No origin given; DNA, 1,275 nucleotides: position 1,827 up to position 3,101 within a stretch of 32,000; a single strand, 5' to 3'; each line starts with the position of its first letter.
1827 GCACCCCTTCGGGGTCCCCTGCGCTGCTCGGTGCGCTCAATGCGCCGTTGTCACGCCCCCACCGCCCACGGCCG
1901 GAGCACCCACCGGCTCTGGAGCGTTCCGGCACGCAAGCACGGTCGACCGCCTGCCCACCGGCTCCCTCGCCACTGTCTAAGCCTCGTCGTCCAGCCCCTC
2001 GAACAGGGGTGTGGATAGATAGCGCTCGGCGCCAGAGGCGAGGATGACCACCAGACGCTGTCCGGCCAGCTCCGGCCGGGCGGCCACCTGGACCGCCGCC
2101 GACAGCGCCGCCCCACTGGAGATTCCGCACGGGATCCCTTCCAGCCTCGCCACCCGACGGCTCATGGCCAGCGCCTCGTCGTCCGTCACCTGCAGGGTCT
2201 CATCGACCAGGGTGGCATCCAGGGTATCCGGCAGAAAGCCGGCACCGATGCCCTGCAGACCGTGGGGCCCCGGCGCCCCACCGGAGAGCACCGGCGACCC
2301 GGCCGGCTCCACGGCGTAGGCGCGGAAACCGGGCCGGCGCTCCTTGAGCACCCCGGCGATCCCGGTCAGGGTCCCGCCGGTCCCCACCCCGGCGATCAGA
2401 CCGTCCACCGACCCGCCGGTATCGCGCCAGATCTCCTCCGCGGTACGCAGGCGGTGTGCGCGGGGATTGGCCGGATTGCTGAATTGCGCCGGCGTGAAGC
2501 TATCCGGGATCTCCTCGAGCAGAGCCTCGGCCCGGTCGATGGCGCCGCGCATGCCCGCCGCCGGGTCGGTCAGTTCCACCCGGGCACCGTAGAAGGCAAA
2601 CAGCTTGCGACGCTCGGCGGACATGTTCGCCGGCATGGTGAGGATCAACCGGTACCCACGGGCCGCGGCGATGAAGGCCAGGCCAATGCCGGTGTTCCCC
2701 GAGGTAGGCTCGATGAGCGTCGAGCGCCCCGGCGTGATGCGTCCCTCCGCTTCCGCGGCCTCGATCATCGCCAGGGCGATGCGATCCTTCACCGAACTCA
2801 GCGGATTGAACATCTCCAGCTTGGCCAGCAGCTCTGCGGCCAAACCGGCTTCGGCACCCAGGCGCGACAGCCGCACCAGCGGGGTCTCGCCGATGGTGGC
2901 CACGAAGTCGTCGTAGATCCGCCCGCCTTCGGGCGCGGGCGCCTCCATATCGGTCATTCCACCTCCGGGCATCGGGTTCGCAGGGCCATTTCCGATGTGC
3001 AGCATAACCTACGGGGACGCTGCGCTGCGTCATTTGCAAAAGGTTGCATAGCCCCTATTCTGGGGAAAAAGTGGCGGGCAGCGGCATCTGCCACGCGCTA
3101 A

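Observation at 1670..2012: The E1 palindrome runs across both stop codons, so convergent putA and cysK share an inverted 12-mer and identical -DDEA C-termini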

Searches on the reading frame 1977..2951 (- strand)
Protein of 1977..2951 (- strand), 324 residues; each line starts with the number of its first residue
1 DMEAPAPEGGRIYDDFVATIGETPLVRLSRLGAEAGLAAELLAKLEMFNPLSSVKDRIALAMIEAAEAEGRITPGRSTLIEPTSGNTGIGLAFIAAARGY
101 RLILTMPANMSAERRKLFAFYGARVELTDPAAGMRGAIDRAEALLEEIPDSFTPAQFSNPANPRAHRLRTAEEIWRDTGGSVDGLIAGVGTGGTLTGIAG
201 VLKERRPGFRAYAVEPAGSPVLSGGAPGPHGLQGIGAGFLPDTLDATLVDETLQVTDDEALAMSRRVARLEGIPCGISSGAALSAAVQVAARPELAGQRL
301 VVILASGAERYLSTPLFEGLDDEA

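Call 14: find_homologous_proteins(query=window:1977-2951:-)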
Query window:1977-2951:- (324 aa): 8000 proteins with E <= 0.001 among 8000 candidates; the best 120 are listed.
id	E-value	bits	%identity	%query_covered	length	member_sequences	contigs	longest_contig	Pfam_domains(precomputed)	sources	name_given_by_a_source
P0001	2.3e-200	683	100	100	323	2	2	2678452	PF00291.32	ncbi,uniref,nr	ncbi:cysteine synthase A [Halorhodospira halophila]|uniref:cysteine synthase n=2 Tax=Halorhodospira 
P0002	1.2e-185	634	93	99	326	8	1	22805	PF00291.32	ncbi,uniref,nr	ncbi:cysteine synthase A [Halorhodospira sp. 9621]|uniref:cysteine synthase A n=1 Tax=Halorhodospira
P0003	1.7e-168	578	-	-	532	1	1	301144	PF00291.32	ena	-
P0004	2.5e-163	561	-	-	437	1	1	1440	PF00291.32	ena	-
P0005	3.6e-160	551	81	98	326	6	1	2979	PF00291.32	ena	-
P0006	3.8e-160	550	81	100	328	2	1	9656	PF00291.32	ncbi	-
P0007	9.4e-160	549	79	100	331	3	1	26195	PF00291.32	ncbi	ncbi:MAG: cysteine synthase A [Halorhodospira sp.]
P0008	5.6e-144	497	76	94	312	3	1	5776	PF00291.32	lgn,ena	-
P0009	5.9e-132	458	69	96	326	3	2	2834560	PF00291.32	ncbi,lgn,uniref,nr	ncbi:cysteine synthase [Halorhodospira halochloris]|uniref:Cysteine synthase n=1 Tax=Halorhodospira 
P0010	1.1e-131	457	68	95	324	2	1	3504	PF00291.32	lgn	-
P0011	1.7e-128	447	67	98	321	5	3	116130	PF00291.32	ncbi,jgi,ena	jgi:cysteine synthase A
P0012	2.3e-128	446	67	96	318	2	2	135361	PF00291.32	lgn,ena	-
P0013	2.9e-128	446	66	96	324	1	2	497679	PF00291.32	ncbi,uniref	ncbi:cysteine synthase A [Azospirillum sp. ST 5-10]|uniref:cysteine synthase A n=1 Tax=unclassified 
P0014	3.0e-128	446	65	99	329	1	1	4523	PF00291.32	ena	-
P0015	3.2e-128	446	65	99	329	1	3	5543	PF00291.32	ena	-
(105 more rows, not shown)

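Call 18: find_encoding_contigs(protein=P0001, flank=4000, max_places=6)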
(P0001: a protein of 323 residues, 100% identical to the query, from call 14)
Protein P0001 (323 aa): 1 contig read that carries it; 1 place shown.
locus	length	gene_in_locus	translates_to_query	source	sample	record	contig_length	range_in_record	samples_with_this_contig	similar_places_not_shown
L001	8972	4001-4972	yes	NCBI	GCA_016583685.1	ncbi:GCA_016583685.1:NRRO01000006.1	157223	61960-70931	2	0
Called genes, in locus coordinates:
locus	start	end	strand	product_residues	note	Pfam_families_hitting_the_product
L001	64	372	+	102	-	PF00216:Bac_DNA_binding, PF18291:HU-HIG (weak)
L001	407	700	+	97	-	PF06305:LapA_dom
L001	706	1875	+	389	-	PF25063:ARM_TT21_C (faint), PF00515:TPR_1 (faint), PF07719:TPR_2 (faint), PF13174:TPR_6 (faint), PF13176:TPR_7 (faint), PF13181:TPR_8 (faint), PF13432:TPR_16, PF18073:Zn_ribbon_LapB, +5 more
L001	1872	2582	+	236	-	PF00215:OMPdecase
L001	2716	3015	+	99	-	PF14520:HHH_5 (faint), PF12836:HHH_3, PF00633:HHH (faint), PF03934:T2SSK (weak), PF14579:HHH_6 (weak)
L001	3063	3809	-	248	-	PF00106:adh_short, PF01370:Epimerase (weak), PF08659:KR, PF13561:adh_short_C2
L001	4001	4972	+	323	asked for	PF00291:PALP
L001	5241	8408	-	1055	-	PF18327:PRODH, PF14850:Pro_dh-DNA_bdg, PF01619:Pro_dh, PF00171:Aldedh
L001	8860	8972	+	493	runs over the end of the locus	PF00474:SSF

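Call 19: find_encoding_contigs(protein=P0002, flank=4000, max_places=6)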
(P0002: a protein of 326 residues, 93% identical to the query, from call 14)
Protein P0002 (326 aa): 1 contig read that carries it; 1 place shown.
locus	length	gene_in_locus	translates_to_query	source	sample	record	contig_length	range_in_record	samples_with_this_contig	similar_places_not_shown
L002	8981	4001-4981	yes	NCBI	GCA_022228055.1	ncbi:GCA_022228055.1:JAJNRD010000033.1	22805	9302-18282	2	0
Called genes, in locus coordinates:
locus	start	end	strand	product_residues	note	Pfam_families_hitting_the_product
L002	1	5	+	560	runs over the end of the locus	PF00575:S1, PF21710:Spt6_S1 (faint), PF23459:S1_RRP5 (faint), PF03074:GCS (faint), PF00575:S1, PF17092:PCB_OB (faint), PF00575:S1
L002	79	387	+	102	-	PF00216:Bac_DNA_binding, PF18291:HU-HIG (weak)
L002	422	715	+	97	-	PF06305:LapA_dom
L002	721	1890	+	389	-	PF00515:TPR_1 (faint), PF07719:TPR_2 (faint), PF13174:TPR_6 (faint), PF13176:TPR_7 (faint), PF13181:TPR_8 (faint), PF13432:TPR_16, PF14559:TPR_19 (weak), PF18073:Zn_ribbon_LapB, +4 more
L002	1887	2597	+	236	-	PF00215:OMPdecase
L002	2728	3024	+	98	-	PF00633:HHH (faint), PF12836:HHH_3, PF14579:HHH_6 (weak)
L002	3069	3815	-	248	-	PF00106:adh_short, PF01370:Epimerase (weak), PF08659:KR, PF13561:adh_short_C2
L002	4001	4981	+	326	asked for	PF00291:PALP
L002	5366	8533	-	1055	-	PF18327:PRODH, PF14850:Pro_dh-DNA_bdg, PF01619:Pro_dh, PF00171:Aldedh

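Call 22: find_encoding_contigs(protein=P0007, flank=4500, max_places=4)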
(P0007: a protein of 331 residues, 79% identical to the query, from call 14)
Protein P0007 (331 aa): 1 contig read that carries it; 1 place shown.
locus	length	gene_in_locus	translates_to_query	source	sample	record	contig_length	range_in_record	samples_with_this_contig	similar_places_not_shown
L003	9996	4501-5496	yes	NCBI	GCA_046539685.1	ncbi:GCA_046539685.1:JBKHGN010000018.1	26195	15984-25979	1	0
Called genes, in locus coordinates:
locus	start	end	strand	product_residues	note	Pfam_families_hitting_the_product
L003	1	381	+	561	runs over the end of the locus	PF00575:S1 (weak), PF17092:PCB_OB (faint), PF21710:Spt6_S1 (faint), PF03074:GCS (faint), PF00575:S1, PF23459:S1_RRP5 (weak)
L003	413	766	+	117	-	PF18291:HU-HIG, PF00216:Bac_DNA_binding, PF18175:HU-CCDC81_bac_2 (faint)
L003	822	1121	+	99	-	PF06305:LapA_dom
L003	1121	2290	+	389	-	PF25063:ARM_TT21_C (faint), PF00515:TPR_1 (faint), PF07719:TPR_2 (faint), PF13174:TPR_6 (faint), PF13176:TPR_7 (faint), PF13432:TPR_16, PF14559:TPR_19 (weak), PF18073:Zn_ribbon_LapB, +4 more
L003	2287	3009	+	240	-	PF00215:OMPdecase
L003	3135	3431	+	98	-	PF12836:HHH_3, PF00633:HHH (faint), PF14579:HHH_6 (weak), PF03934:T2SSK (weak)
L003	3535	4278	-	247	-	PF00106:adh_short, PF01370:Epimerase (weak), PF08659:KR, PF13561:adh_short_C2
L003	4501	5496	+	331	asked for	PF00291:PALP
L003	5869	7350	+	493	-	PF00474:SSF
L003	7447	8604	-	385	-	PF01545:Cation_efflux, PF16916:ZT_dimer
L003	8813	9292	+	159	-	PF01980:TrmO_N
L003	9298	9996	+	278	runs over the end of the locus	PF00106:adh_short, PF08659:KR, PF13561:adh_short_C2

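Call 23: find_encoding_contigs(protein=P0006, flank=4500, max_places=4)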
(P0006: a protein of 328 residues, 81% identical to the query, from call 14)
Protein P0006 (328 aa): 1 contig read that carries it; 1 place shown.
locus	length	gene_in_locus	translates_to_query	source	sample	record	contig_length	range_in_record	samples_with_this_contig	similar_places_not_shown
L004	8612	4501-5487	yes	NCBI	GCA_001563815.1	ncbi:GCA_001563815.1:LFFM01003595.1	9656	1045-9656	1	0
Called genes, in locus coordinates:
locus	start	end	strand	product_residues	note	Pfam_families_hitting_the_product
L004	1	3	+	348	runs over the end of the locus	?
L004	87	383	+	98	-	PF00216:Bac_DNA_binding, PF18291:HU-HIG (weak)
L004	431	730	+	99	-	PF06305:LapA_dom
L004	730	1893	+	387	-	PF07719:TPR_2 (faint), PF13181:TPR_8 (faint), PF00515:TPR_1 (faint), PF13174:TPR_6 (faint), PF13176:TPR_7 (faint), PF13432:TPR_16, PF14559:TPR_19, PF18073:Zn_ribbon_LapB, +4 more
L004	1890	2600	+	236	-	PF00215:OMPdecase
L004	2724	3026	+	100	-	PF14520:HHH_5 (faint), PF12836:HHH_3, PF00633:HHH (faint), PF03934:T2SSK (weak), PF14579:HHH_6 (weak)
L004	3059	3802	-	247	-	PF00106:adh_short, PF01370:Epimerase (weak), PF08659:KR, PF13561:adh_short_C2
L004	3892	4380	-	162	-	-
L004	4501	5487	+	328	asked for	PF00291:PALP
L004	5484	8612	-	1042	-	?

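Call 24: find_encoding_contigs(protein=P0009, flank=4500, max_places=4)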
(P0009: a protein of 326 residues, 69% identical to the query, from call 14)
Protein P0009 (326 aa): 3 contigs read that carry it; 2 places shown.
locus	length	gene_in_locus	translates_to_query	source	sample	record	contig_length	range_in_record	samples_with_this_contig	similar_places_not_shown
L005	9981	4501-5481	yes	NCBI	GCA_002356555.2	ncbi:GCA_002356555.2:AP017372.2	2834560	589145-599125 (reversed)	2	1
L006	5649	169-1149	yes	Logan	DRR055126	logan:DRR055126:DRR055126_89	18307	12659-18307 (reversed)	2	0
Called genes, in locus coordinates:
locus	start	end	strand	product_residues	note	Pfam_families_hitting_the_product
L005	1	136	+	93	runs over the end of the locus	-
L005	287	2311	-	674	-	PF00270:DEAD (faint), PF04851:ResIII, PF17757:UvrB_inter, PF27431:UvrB_3rd, PF00271:Helicase_C, PF12344:UvrB, PF02151:UVR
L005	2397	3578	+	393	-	PF00155:Aminotran_1_2, PF01041:DegT_DnrJ_EryC1 (weak)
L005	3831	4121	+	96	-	PF14520:HHH_5 (faint), PF14716:HHH_8 (faint), PF12836:HHH_3, PF00633:HHH (faint)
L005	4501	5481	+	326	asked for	PF00291:PALP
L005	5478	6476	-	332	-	PF08240:ADH_N, PF00107:ADH_zinc_N, PF13602:ADH_zinc_N_2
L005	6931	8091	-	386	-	PF00515:TPR_1 (faint), PF07719:TPR_2 (faint), PF13174:TPR_6 (faint), PF13176:TPR_7 (faint), PF13424:TPR_12 (faint), PF13428:TPR_14 (faint), PF13432:TPR_16 (weak), PF18073:Zn_ribbon_LapB, +2 more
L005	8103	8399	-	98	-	PF06305:LapA_dom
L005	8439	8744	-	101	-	PF00216:Bac_DNA_binding, PF18291:HU-HIG (weak)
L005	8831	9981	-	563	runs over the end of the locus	PF00575:S1, PF17092:PCB_OB (faint), PF21710:Spt6_S1 (faint), PF03074:GCS (faint), PF00575:S1, PF23459:S1_RRP5 (weak)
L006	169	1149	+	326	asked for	PF00291:PALP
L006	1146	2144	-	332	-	PF08240:ADH_N, PF00107:ADH_zinc_N, PF13602:ADH_zinc_N_2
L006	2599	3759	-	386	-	PF00515:TPR_1 (faint), PF07719:TPR_2 (faint), PF13174:TPR_6 (faint), PF13176:TPR_7 (faint), PF13424:TPR_12 (faint), PF13428:TPR_14 (faint), PF13432:TPR_16 (weak), PF18073:Zn_ribbon_LapB, +2 more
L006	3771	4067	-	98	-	PF06305:LapA_dom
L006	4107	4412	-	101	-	PF00216:Bac_DNA_binding, PF18291:HU-HIG (weak)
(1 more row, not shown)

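Call 30: find_encoding_contigs(protein=P0005, flank=3000, max_places=6)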
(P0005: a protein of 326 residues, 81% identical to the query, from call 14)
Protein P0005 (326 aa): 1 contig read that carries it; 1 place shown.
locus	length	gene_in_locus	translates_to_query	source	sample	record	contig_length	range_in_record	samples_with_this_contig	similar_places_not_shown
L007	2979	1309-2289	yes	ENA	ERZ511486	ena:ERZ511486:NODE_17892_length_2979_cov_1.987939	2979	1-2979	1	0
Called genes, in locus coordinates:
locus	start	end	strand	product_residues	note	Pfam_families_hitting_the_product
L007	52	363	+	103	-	PF12836:HHH_3, PF00633:HHH (faint)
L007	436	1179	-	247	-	PF00106:adh_short, PF01370:Epimerase (weak), PF08659:KR, PF13561:adh_short_C2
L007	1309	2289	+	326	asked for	PF00291:PALP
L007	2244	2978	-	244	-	?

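Call 31: find_encoding_contigs(protein=P0008, flank=4500, max_places=6)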
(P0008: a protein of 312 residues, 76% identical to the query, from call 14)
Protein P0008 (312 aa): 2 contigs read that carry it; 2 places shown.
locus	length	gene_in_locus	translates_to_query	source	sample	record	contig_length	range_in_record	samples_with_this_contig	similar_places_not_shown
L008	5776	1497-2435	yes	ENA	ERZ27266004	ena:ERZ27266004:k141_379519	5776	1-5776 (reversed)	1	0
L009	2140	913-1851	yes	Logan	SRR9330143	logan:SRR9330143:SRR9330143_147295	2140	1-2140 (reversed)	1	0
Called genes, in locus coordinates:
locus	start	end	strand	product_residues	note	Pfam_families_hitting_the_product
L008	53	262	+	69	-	-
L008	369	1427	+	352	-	PF01699:Na_Ca_ex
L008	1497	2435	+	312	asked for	PF00291:PALP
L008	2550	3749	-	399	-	PF01590:GAF (faint), PF13185:GAF_2 (faint), PF01966:HD, PF13487:HD_5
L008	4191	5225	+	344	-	PF02547:Queuosine_synth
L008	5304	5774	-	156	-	?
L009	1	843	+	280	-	?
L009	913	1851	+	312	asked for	PF00291:PALP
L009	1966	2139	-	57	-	?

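Call 65: list_cluster_members(proteins=[P0001, P0002, P0006, P0005])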
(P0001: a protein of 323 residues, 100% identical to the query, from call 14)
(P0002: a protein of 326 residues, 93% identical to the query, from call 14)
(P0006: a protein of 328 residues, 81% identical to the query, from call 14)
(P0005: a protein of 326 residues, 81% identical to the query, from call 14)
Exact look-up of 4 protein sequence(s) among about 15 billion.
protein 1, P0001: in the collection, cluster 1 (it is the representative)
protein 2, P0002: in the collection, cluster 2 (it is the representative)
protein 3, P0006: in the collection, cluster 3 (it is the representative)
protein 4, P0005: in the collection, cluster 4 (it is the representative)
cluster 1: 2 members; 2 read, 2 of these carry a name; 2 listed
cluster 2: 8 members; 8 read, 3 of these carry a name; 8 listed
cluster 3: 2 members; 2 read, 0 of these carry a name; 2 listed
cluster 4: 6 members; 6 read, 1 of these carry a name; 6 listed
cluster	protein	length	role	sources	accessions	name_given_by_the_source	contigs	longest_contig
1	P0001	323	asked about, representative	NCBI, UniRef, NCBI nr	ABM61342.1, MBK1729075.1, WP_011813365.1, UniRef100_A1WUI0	cysteine synthase A [Halorhodospira halophila] | cysteine synthase n=2 Tax=Halorhodospira halophila TaxID=1053 RepID=A1WUI0_HALHL | cysteine synthase [Halorhodospira halophila SL1]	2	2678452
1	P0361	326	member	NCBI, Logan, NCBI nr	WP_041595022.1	cysteine synthase A [Halorhodospira halophila]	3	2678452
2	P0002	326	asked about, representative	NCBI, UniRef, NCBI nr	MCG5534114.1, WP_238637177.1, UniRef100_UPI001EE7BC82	cysteine synthase A [Halorhodospira sp. 9621] | cysteine synthase A n=1 Tax=Halorhodospira sp. 9621 TaxID=2899135 RepID=UPI001EE7BC82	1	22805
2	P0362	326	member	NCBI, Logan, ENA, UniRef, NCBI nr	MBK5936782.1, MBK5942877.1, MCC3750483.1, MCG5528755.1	MAG: cysteine synthase A [Halorhodospira halophila] | cysteine synthase A n=1 Tax=Halorhodospira TaxID=85108 RepID=UPI001A90D029 | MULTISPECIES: cysteine synthase A [Halorhodospira]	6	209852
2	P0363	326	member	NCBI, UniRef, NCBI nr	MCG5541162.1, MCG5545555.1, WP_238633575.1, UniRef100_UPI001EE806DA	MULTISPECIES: cysteine synthase A [unclassified Halorhodospira] | cysteine synthase A n=1 Tax=unclassified Halorhodospira TaxID=2626748 RepID=UPI001EE806DA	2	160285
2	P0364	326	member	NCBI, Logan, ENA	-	-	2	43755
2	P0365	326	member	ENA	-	-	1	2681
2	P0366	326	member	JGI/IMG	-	-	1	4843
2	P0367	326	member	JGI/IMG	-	-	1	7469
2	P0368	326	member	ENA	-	-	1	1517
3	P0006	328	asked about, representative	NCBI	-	-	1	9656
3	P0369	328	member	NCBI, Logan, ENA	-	-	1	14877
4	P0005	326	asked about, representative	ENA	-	-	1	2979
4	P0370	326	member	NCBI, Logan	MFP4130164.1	MAG: cysteine synthase A [Halorhodospira sp.]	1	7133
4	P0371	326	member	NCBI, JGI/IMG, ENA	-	-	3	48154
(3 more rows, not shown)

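Call 67: find_encoding_contigs(protein=P0369, flank=5000, max_places=4)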
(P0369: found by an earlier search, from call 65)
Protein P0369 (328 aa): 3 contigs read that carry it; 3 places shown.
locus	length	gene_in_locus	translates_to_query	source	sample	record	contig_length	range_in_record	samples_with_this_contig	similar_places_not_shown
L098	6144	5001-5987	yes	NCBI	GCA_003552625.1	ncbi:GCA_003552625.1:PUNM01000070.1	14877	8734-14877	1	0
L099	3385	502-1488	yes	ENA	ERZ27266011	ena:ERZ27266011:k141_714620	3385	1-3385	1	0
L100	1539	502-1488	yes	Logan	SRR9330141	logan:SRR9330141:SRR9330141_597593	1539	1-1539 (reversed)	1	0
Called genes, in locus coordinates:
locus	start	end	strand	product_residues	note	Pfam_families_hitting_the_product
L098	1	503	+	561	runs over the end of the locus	PF00575:S1, PF21710:Spt6_S1 (faint), PF03074:GCS (faint), PF00575:S1, PF17092:PCB_OB (faint), PF00575:S1, PF23459:S1_RRP5 (weak)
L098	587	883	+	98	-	PF00216:Bac_DNA_binding, PF18291:HU-HIG (weak)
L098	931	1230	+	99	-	PF06305:LapA_dom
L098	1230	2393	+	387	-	PF07719:TPR_2 (faint), PF13181:TPR_8 (faint), PF00515:TPR_1 (faint), PF13174:TPR_6 (faint), PF13176:TPR_7 (faint), PF13432:TPR_16, PF14559:TPR_19, PF18073:Zn_ribbon_LapB, +4 more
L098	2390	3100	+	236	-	PF00215:OMPdecase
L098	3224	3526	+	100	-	PF14520:HHH_5 (faint), PF12836:HHH_3, PF00633:HHH (faint), PF03934:T2SSK (weak), PF14579:HHH_6 (weak)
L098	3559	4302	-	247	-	PF00106:adh_short, PF01370:Epimerase (weak), PF08659:KR, PF13561:adh_short_C2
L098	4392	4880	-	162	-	-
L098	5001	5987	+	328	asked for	PF00291:PALP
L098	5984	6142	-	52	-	?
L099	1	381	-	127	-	?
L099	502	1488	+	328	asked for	PF00291:PALP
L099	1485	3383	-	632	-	?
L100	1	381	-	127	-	?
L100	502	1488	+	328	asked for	PF00291:PALP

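Call 70: find_encoding_contigs(protein=P0362, flank=3000, max_places=10)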
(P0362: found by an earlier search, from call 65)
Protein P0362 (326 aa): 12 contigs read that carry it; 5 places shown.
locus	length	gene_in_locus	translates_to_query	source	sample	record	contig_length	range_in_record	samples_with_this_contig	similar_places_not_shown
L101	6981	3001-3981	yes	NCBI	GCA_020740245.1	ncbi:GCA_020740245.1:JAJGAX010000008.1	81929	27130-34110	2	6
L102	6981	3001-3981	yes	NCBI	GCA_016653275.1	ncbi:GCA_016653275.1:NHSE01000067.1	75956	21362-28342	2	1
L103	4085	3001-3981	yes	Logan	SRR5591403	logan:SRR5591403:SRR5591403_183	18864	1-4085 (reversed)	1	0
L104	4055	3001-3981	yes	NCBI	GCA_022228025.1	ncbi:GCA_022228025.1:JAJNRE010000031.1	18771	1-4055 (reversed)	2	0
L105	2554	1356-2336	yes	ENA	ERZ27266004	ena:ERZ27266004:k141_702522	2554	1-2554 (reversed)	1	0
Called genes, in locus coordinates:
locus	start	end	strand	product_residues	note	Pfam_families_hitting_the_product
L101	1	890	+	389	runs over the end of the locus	PF00515:TPR_1 (faint), PF07719:TPR_2 (faint), PF13174:TPR_6 (faint), PF13176:TPR_7 (faint), PF13181:TPR_8 (faint), PF13432:TPR_16, PF14559:TPR_19 (weak), PF18073:Zn_ribbon_LapB, +4 more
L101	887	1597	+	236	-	PF00215:OMPdecase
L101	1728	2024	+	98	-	PF00633:HHH (faint), PF12836:HHH_3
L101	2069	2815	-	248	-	PF00106:adh_short, PF01370:Epimerase (weak), PF08659:KR, PF13561:adh_short_C2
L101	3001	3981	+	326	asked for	PF00291:PALP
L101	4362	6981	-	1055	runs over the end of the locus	PF18327:PRODH, PF14850:Pro_dh-DNA_bdg, PF01619:Pro_dh, PF00171:Aldedh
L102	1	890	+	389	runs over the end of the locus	PF00515:TPR_1 (faint), PF07719:TPR_2 (faint), PF13174:TPR_6 (faint), PF13176:TPR_7 (faint), PF13181:TPR_8 (faint), PF13432:TPR_16, PF14559:TPR_19 (weak), PF18073:Zn_ribbon_LapB, +4 more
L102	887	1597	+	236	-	PF00215:OMPdecase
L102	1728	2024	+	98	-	PF00633:HHH (faint), PF12836:HHH_3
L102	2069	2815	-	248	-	PF00106:adh_short, PF01370:Epimerase (weak), PF08659:KR, PF13561:adh_short_C2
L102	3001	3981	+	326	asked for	PF00291:PALP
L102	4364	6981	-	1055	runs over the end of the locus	PF18327:PRODH, PF14850:Pro_dh-DNA_bdg, PF01619:Pro_dh, PF00171:Aldedh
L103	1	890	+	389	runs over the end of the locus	PF00515:TPR_1 (faint), PF07719:TPR_2 (faint), PF13174:TPR_6 (faint), PF13176:TPR_7 (faint), PF13181:TPR_8 (faint), PF13432:TPR_16, PF14559:TPR_19 (weak), PF18073:Zn_ribbon_LapB, +4 more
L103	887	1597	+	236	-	PF00215:OMPdecase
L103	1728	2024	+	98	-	PF00633:HHH (faint), PF12836:HHH_3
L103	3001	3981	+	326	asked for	PF00291:PALP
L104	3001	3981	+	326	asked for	PF00291:PALP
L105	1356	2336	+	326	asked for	PF00291:PALP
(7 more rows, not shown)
